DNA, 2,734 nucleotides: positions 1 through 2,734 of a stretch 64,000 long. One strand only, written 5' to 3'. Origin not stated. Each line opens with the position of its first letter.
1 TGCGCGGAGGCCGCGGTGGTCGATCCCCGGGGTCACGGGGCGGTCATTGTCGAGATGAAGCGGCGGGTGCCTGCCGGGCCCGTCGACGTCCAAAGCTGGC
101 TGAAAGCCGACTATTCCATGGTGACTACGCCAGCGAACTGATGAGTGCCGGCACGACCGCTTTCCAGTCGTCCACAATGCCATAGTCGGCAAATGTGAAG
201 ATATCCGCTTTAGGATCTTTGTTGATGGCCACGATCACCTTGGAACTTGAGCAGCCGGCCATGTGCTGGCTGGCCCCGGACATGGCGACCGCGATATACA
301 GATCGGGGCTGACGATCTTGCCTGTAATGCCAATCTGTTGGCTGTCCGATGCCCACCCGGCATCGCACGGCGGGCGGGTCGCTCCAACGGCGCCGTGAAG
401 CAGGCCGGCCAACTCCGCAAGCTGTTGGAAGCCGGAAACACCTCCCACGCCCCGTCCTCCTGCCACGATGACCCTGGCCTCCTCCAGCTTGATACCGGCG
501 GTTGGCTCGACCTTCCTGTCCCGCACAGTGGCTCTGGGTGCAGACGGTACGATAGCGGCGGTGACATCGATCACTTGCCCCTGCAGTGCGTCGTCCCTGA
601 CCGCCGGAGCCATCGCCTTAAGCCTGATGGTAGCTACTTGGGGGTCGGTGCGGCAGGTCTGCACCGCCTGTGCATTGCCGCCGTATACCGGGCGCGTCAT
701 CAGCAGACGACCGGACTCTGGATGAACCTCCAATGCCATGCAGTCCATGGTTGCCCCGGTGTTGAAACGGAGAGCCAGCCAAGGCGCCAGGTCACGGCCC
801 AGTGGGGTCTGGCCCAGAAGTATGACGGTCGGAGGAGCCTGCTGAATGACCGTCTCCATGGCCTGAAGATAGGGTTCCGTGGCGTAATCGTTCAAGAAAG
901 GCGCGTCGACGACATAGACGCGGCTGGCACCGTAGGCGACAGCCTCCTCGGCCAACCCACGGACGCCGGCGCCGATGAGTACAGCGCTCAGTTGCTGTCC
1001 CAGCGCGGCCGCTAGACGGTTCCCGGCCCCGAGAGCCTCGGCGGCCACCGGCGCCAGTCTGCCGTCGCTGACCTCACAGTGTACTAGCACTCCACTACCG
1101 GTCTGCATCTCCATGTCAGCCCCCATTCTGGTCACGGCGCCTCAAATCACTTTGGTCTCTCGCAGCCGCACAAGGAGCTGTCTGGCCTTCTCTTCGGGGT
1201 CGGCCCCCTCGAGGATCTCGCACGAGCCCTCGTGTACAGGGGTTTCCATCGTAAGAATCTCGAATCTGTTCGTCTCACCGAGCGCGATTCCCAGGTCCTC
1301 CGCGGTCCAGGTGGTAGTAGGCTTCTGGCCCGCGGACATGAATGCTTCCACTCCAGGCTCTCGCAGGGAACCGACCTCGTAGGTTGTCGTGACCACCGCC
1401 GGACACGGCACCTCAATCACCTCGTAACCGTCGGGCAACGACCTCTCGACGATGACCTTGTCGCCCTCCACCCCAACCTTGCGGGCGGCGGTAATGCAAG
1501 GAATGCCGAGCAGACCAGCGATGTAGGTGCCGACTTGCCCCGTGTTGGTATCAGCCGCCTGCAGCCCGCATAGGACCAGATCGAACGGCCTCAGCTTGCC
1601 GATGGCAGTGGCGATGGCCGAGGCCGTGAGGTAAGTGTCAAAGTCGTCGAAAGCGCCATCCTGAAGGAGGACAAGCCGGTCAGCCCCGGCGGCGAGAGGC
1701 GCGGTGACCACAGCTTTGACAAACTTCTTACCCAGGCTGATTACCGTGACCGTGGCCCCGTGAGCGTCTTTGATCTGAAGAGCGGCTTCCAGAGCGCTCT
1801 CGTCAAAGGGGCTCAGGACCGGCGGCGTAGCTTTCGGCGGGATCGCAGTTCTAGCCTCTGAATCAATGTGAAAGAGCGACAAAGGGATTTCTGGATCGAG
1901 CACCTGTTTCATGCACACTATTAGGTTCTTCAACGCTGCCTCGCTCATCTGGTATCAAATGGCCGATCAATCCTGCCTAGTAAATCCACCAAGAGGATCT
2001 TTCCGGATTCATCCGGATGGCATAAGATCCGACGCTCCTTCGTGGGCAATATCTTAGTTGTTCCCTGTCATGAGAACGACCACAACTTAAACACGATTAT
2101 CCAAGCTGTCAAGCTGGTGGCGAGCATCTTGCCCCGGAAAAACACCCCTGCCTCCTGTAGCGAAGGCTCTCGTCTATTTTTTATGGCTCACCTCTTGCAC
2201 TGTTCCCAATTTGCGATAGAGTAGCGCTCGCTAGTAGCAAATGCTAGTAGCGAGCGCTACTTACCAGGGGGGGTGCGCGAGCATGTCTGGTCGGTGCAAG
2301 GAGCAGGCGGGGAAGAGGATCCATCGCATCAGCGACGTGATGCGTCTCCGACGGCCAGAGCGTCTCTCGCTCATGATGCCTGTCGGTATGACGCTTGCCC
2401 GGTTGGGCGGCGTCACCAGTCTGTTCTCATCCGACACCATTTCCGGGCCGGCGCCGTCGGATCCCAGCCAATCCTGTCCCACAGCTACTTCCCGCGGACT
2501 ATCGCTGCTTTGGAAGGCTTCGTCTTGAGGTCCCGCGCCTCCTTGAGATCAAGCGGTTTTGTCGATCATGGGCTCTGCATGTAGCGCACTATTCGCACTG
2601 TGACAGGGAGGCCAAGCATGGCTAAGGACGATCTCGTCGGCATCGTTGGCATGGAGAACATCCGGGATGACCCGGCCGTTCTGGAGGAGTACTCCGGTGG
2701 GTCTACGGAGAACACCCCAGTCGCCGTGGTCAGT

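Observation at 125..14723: ETF-linked 2-hydroxyacid oxidase module with a membrane HdrD-like reductase, PrpD-family enzyme and TRAP importer, a possible uncharacterised organic-acid catabolic system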

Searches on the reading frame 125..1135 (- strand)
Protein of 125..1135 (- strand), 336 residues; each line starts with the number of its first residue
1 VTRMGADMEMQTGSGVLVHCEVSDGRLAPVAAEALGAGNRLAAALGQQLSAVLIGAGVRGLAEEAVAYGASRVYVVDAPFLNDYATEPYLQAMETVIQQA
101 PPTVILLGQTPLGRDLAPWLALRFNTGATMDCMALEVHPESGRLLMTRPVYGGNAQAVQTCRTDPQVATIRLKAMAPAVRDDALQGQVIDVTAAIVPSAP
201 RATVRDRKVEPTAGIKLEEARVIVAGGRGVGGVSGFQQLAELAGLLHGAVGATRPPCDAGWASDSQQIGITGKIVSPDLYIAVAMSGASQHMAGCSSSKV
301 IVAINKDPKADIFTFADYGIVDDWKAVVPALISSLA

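Call 3: search_protein_families(library=pfam, proteins=[window:125-1135:-])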
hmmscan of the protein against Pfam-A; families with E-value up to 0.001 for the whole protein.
window:125-1135:- (336 aa): 2 families
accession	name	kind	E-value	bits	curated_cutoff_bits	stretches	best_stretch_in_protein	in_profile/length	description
PF01012.27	ETF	-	5.7e-39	134.2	26.7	1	16-194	1-179/181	Electron transfer flavoprotein domain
PF00766.25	ETF_alpha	-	4.6e-29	100.7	27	1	216-295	1-80/81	Electron transfer flavoprotein FAD-binding domain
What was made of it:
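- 125..1135 (-): etfA, the large ETF subunit (336 aa, no N-terminal ferredoxin domain). Pfam ETF plus ETF_alpha (call 3).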

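Call 4: search_protein_families(library=ncbifam, proteins=[window:125-1135:-])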
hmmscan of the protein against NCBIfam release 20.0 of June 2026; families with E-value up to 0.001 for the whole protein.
window:125-1135:- (336 aa): 5 families
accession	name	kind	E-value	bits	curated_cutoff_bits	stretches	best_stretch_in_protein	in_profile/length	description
NF042970.1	AcrlCoAredClosAcrA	equivalog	5.5e-65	219.8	600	2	143-335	159-357/360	acryloyl-CoA reductase electron transfer subunit beta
NF008884.0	PRK11916.1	equivalog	7.9e-40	137.1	528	1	45-335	27-310/312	electron transfer flavoprotein subunit alpha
NF038209.1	mft_etfA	equivalog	2.1e-39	135.6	240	1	35-334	14-301/303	mycofactocin-associated electron transfer flavoprotein alpha subunit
NF002889.0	PRK03363.1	equivalog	5.2e-34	118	549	1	44-336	26-312/313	electron transfer flavoprotein subunit alpha/FixB family protein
NF051845.1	EtFlavAlphaProt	equivalog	1.7e-30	106.3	600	1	16-333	93-397/406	electron transfer flavoprotein subunit alpha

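Call 94: search_solved_structures(query=window:125-1135:-, max_evalue=0.00001)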
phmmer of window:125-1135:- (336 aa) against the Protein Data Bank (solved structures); distinct sequences matched with E-value up to 0.00001: 15.
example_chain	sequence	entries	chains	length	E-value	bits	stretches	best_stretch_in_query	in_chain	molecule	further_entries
6fah_A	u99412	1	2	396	3.2e-77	263.1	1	12-335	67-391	Caffeyl-CoA reductase-Etf complex subunit CarE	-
5ol2_A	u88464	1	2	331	2e-68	234.2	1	15-335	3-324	Electron transfer flavoprotein large subunit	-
7koe_B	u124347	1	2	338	3.6e-63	217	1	18-335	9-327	Electron transfer flavoprotein, alpha subunit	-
7qh2_A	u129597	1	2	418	8.5e-61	209.2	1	14-333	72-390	Lactate dehydrogenase (NAD(+),ferredoxin) subunit LctC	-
4kpu_A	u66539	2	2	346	2.7e-54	187.8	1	16-333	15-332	Electron transfer flavoprotein alpha subunit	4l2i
5ow0_A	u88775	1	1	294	2e-44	155.4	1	92-335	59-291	Electron transfer flavoprotein, alpha subunit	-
1t9g_R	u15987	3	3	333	4.2e-41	144.5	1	16-332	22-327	Electron transfer flavoprotein alpha-subunit, mitochondrial | Electron transfer flavoprotein alpha-subunit, mitochondrial precursor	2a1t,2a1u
1efv_A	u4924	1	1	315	6e-41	144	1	16-332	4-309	ELECTRON TRANSFER FLAVOPROTEIN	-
1efp_A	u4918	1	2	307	7.7e-36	127.2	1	20-333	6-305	PROTEIN (ELECTRON TRANSFER FLAVOPROTEIN)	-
1o94_D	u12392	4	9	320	1.5e-27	99.9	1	16-325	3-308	ELECTRON TRANSFER FLAVOPROTEIN ALPHA-SUBUNIT | ELECTRON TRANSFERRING FLAVOPROTEIN ALPHA-SUBUNIT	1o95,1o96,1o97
3clu_D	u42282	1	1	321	3.4e-27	98.8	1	15-325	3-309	Electron transfer flavoprotein subunit alpha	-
3clt_D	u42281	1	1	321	6.8e-27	97.8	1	15-325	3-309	Electron transfer flavoprotein subunit alpha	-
3clr_D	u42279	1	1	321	1.1e-26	97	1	15-325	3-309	Electron transfer flavoprotein subunit alpha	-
3cls_D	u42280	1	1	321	1.8e-26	96.4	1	15-325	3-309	Electron transfer flavoprotein subunit alpha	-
3ih5_A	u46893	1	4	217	1e-25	93.9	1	14-191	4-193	Electron transfer flavoprotein alpha-subunit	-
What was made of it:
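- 125..1135 (-): Non-bifurcating ETFs score 2e-44 or weaker (call 94).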

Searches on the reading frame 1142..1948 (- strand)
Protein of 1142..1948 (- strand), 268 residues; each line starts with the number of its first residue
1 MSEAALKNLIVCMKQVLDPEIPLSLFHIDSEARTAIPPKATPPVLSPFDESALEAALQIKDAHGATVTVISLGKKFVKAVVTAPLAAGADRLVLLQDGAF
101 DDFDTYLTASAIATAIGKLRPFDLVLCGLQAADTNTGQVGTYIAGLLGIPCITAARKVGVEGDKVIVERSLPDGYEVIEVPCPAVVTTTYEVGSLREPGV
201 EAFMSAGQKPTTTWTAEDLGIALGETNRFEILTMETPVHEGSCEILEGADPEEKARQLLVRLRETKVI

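Call 3: search_protein_families(library=pfam, proteins=[window:1142-1948:-])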
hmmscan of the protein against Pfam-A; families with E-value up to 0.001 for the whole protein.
window:1142-1948:- (268 aa): 1 family
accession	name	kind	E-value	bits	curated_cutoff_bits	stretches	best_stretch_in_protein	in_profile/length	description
PF01012.27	ETF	-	7.5e-35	120.8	26.7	1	44-218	12-180/181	Electron transfer flavoprotein domain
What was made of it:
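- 1142..1948 (-): etfB, the small ETF subunit (268 aa). Pfam ETF (call 3).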

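Call 4: search_protein_families(library=ncbifam, proteins=[window:1142-1948:-])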
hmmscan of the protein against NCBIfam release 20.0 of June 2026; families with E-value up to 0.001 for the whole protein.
window:1142-1948:- (268 aa): 6 families
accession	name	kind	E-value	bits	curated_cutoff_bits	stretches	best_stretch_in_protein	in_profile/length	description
NF040731.1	flavo_sub_EftB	exception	9.1e-49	166.1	445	1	9-268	2-260/260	electron transfer flavoprotein subunit beta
NF008998.0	PRK12342.1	equivalog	6.2e-38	130.6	338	1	45-264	33-251/254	electron transfer flavoprotein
NF042971.1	AcrlCoAredClosAcrB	equivalog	2.5e-34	118.5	475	1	9-268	3-266/266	acryloyl-CoA reductase electron transfer subunit gamma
NF002888.0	PRK03359.1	subfamily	1.5e-30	106.5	219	1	43-263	32-253/256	putative electron transfer flavoprotein FixA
TIGR04503.1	mft_etfB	hypoth_equivalog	5.4e-18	65.3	200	1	44-216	29-215/290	mycofactocin-associated electron transfer flavoprotein beta subunit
NF051844.1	ETFlavBetaProt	equivalog_domain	1.9e-05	24.3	350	1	49-189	24-157/254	electron transfer flavoprotein subunit beta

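Call 55: search_solved_structures(query=window:1142-1948:-, max_evalue=0.00001, show_alignments=2)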
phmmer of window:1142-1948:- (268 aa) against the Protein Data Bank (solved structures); distinct sequences matched with E-value up to 0.00001: 10.
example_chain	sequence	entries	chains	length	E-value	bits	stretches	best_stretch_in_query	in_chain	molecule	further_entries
6fah_B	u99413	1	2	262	8.2e-41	143.5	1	9-267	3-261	Caffeyl-CoA reductase-Etf complex subunit CarD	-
4kpu_B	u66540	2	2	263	5.9e-33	117.8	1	8-268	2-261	Electron transfer flavoprotein alpha/beta-subunit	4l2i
5ol2_B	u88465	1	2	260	3.4e-32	115.3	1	8-221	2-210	Electron transfer flavoprotein small subunit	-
7koe_A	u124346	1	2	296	5.7e-27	98.2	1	8-264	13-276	Electron transfer flavoprotein, beta subunit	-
7qh2_B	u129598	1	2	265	2.9e-23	86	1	8-210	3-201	Lactate dehydrogenase (NAD(+),ferredoxin) subunit LctB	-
1efp_B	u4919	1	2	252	2.3e-22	83.1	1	44-237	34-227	PROTEIN (ELECTRON TRANSFER FLAVOPROTEIN)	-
5ow0_B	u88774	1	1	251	5.8e-22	81.8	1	9-266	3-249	Electron transfer flavoprotein, beta subunit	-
2a1t_S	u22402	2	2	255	5.1e-19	72.1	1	9-240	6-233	Electron transfer flavoprotein beta-subunit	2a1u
1efv_B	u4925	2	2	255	6.7e-19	71.8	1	9-240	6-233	ELECTRON TRANSFER FLAVOPROTEIN | Electron transfer flavoprotein beta-subunit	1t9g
1o94_C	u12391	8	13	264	7.6e-16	61.8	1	45-257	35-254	ELECTRON TRANSFER FLAVOPROTEIN BETA-SUBUNIT | ELECTRON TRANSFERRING FLAVOPROTEIN BETA-SUBUNIT | Electron transfer flavoprotein subunit beta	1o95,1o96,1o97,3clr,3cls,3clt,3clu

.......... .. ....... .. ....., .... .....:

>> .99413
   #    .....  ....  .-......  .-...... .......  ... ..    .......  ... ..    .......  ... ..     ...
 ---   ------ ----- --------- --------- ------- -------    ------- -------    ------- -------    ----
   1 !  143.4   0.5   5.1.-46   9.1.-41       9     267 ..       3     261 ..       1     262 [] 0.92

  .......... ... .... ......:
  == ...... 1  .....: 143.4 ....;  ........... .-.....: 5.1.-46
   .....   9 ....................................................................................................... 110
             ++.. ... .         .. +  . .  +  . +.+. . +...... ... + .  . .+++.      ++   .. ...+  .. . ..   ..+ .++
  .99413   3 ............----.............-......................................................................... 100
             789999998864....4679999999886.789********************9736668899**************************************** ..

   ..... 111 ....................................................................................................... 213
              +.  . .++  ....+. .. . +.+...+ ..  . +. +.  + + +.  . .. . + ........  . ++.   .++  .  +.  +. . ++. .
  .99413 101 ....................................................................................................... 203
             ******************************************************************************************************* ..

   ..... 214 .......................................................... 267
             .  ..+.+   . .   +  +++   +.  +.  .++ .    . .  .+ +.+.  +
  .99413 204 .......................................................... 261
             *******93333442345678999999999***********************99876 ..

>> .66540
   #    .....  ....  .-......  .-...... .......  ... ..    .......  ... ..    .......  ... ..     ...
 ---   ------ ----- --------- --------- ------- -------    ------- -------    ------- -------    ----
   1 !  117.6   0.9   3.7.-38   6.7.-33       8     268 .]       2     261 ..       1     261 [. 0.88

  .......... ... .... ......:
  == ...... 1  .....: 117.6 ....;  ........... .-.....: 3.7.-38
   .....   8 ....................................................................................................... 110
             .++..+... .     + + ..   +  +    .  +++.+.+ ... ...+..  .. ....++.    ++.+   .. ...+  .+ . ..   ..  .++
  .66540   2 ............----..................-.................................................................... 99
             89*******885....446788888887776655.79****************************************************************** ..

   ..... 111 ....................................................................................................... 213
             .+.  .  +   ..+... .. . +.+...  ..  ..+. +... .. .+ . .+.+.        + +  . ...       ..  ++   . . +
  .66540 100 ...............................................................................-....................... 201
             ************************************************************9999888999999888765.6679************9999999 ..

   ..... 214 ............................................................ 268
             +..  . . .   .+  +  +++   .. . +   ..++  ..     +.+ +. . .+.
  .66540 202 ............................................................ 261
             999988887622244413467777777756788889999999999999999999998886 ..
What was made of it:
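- On Electron-bifurcating (group 2) ETF: The top five PDB hits for EtfA and for EtfB are all from bifurcating complexes (calls 55, 94).
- Closest known: Ldh-EtfAB. Same: The ETF subunits are nearest to those of these complexes (calls 55, 94).
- The ETF is of the bifurcating-type lineage (calls 55, 94), so simple linear electron transfer is not the only option. Both ETF subunits are nearest to subunits of bifurcating complexes (calls 55, 94).
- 1142..1948 (-): The best PDB matches are CarD 8e-41, 4KPU_B 6e-33 and 5OL2_B 3e-32, ahead of non-bifurcating 1EFP 2e-22 (call 55).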

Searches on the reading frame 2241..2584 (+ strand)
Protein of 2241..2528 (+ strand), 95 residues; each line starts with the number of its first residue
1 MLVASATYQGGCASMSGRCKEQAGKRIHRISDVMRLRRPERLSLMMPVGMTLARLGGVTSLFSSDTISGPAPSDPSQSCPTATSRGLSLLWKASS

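Call 5: search_protein_families(library=pfam, proteins=[window:2241-2528:+, window:2273-2584:+], max_evalue=0.01)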
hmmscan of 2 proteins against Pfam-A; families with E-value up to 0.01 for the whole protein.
window:2241-2528:+ (95 aa): 0 families

window:2273-2584:+ (103 aa): 0 families
